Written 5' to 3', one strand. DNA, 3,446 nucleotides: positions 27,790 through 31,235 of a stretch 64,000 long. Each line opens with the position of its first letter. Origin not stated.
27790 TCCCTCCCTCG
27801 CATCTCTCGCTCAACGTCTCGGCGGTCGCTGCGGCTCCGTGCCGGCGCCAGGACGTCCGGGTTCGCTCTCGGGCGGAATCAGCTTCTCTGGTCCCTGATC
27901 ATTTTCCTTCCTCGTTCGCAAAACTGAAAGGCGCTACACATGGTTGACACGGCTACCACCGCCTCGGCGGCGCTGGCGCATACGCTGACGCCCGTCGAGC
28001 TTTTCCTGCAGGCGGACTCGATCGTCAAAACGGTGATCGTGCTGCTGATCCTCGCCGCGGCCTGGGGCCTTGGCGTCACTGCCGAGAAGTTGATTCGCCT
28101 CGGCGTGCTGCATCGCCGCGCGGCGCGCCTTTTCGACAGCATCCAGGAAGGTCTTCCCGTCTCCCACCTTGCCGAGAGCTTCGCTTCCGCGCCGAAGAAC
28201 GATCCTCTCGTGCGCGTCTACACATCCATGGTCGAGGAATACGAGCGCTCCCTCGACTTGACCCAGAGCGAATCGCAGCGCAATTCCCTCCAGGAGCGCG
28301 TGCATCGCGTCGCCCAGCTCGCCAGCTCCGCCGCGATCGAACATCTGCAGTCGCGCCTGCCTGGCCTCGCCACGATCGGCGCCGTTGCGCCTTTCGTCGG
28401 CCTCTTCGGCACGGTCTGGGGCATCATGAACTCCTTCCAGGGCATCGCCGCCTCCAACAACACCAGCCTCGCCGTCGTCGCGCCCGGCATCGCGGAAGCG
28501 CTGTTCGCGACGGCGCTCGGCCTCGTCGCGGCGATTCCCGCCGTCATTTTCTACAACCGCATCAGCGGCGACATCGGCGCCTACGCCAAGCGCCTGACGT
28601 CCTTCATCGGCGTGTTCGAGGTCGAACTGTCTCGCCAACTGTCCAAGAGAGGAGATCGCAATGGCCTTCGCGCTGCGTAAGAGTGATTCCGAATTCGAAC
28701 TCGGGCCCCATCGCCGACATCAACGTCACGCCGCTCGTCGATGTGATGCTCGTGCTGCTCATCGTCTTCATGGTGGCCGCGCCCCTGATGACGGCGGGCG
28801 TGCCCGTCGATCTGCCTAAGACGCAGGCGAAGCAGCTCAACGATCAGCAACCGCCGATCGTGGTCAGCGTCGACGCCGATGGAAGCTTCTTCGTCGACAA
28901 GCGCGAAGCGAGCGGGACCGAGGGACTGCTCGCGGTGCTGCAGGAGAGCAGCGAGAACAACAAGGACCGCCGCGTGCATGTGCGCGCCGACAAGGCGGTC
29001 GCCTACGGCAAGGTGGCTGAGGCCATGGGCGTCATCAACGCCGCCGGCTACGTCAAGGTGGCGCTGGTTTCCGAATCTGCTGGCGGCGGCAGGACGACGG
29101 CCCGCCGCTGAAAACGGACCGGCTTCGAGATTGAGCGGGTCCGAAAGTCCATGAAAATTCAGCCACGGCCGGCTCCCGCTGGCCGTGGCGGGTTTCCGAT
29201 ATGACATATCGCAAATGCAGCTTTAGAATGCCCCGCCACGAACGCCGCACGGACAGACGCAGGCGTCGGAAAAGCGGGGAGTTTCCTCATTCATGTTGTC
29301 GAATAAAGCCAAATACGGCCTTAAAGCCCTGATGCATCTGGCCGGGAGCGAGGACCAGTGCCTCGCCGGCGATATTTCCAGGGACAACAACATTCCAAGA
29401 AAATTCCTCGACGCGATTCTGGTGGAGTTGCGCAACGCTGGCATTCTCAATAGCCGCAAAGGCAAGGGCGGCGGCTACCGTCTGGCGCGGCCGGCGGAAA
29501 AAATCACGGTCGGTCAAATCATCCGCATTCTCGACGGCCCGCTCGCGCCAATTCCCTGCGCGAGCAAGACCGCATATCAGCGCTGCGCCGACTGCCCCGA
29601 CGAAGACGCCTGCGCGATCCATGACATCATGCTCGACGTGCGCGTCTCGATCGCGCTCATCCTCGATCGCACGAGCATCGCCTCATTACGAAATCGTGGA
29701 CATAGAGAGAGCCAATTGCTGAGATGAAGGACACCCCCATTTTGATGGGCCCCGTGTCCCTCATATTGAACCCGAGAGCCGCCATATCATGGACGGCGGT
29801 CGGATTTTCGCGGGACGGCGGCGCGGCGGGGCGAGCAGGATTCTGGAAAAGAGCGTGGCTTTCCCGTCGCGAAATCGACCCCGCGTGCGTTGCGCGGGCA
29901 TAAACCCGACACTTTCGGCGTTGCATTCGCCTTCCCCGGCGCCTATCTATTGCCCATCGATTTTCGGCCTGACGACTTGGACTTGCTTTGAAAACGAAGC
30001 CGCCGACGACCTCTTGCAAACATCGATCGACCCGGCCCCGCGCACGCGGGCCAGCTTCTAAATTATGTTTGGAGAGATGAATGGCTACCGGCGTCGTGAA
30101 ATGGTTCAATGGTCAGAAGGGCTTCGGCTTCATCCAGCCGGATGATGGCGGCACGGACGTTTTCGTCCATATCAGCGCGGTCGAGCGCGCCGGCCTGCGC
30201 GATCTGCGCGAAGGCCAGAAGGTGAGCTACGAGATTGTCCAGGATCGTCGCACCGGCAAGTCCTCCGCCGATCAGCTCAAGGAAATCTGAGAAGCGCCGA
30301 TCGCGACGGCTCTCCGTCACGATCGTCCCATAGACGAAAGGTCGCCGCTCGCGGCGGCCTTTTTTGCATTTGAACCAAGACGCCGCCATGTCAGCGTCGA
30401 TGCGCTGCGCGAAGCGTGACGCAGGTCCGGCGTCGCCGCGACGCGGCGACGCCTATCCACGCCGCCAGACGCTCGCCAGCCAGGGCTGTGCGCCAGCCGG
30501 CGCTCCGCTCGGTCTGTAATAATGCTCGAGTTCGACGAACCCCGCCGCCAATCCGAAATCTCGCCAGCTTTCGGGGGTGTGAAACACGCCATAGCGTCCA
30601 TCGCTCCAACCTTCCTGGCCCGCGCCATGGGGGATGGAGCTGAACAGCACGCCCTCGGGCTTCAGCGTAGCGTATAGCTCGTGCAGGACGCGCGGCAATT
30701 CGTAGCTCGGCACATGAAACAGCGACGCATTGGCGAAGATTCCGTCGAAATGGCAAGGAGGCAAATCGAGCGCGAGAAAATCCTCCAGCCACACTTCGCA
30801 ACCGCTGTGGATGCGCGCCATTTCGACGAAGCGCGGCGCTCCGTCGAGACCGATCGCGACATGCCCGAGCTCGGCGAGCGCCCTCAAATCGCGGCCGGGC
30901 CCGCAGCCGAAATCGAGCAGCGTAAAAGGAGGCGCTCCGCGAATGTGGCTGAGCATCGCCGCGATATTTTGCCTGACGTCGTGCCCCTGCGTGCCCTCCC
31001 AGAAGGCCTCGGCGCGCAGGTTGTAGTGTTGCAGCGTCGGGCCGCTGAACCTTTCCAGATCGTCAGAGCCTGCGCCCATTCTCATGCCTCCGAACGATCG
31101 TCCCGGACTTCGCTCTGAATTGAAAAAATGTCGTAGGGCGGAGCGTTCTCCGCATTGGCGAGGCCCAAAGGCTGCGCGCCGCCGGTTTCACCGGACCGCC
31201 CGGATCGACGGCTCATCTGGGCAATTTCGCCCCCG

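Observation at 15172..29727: Uncharacterised periplasmic DUF1549/DUF1553-DUF1501 redox/hydrolase operon with its own TonB uptake set, inside a sulfur island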

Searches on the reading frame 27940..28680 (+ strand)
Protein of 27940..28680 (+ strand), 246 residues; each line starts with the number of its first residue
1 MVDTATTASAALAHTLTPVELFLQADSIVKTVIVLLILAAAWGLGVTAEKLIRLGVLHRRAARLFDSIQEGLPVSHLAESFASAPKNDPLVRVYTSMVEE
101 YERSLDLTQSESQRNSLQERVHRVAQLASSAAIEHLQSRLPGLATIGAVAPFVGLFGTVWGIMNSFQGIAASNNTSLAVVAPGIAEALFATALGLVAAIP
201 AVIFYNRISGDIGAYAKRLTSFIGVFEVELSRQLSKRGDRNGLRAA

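Call 4: search_protein_families(library=pfam, proteins=[window:27940-28680:+], max_evalue=0.01)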
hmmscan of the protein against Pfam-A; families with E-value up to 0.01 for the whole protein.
window:27940-28680:+ (246 aa): 1 family
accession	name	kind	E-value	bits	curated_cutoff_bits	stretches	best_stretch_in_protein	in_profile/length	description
PF01618.21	MotA_ExbB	-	6.8e-34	116.8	22.9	1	112-216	18-122/127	MotA/TolQ/ExbB proton channel family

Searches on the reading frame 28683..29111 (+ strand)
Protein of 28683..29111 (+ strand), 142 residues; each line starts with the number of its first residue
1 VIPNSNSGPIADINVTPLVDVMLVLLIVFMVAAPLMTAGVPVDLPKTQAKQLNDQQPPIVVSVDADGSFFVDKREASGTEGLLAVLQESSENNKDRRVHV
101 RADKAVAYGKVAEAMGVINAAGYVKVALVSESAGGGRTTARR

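Call 4: search_protein_families(library=pfam, proteins=[window:28683-29111:+], max_evalue=0.01)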
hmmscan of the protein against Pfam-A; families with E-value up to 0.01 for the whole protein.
window:28683-29111:+ (142 aa): 1 family
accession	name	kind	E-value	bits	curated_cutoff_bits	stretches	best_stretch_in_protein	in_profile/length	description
PF02472.21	ExbD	-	1.5e-29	103.1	25.4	1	10-131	5-126/128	Biopolymer transport protein ExbD/TolR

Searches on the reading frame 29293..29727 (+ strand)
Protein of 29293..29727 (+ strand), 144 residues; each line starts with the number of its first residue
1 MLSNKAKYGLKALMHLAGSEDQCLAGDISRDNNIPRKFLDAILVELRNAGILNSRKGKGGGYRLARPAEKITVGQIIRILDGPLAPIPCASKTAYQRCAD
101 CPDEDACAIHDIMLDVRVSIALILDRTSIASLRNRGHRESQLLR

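Call 4: search_protein_families(library=pfam, proteins=[window:29293-29727:+], max_evalue=0.01)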
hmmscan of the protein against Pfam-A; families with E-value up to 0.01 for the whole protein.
window:29293-29727:+ (144 aa): 1 family
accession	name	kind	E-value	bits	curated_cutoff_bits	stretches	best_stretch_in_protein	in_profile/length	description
PF02082.26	Rrf2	-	4.4e-34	117.9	30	1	2-133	1-130/132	Iron-dependent Transcriptional regulator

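Call 25: search_protein_families(library=ncbifam, proteins=[window:29293-29727:+], max_evalue=0.001)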
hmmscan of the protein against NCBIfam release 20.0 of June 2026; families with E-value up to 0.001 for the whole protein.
window:29293-29727:+ (144 aa): 7 families
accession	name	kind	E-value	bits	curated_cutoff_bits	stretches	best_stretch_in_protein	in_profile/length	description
TIGR00738.1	rrf2_super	superfamily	3.6e-30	104.6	73.3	1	1-132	2-130/132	Rrf2 family transcriptional regulator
NF047409.1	Cys_reg_CymR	equivalog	1.3e-19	70.7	195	1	2-137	3-128/139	cysteine metabolism transcriptional regulator CymR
TIGR02010.1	IscR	equivalog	8.9e-18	64.4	207.55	1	1-135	2-132/135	Fe-S cluster assembly transcriptional regulator IscR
NF008886.0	PRK11920.1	equivalog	7.6e-14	51.7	193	1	2-135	3-134/153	iron-responsive transcriptional regulator RirA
TIGR02944.1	suf_reg_Xantho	equivalog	2.2e-13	50.7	110.65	1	3-131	5-129/130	SUF system Fe-S cluster assembly regulator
NF008110.0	PRK10857.1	equivalog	3.9e-12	46.2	275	1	2-134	3-131/164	Fe-S cluster assembly transcriptional regulator IscR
NF008240.0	PRK11014.1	equivalog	1.4e-11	44.6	182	1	4-135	5-130/141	nitric oxide-sensing transcriptional repressor NsrR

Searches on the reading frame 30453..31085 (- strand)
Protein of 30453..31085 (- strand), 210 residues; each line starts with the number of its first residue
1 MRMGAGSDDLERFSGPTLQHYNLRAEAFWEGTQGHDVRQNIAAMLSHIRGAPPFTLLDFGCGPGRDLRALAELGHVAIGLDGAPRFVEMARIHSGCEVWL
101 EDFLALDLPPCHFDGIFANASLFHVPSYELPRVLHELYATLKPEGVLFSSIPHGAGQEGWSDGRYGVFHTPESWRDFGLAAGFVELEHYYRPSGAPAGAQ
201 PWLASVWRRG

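Call 92: search_protein_families(library=pfam, proteins=[window:30453-31085:-], max_evalue=0.001)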
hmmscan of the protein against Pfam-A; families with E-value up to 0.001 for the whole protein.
window:30453-31085:- (210 aa): 5 families
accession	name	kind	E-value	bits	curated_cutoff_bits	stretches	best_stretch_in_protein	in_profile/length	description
PF13649.12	Methyltransf_25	-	1.1e-14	55.2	27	1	57-145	2-97/97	Methyltransferase domain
PF08241.18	Methyltransf_11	-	3.2e-14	53.8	21.2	1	57-148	1-94/95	Methyltransferase domain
PF13489.12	Methyltransf_23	-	3.2e-11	43.7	27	1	37-153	9-120/164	Methyltransferase domain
PF08242.18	Methyltransf_12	-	3.6e-09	37.7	30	1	57-147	1-98/98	Methyltransferase domain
PF13847.12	Methyltransf_31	-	1.2e-08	35.2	27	1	55-150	6-110/145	Methyltransferase domain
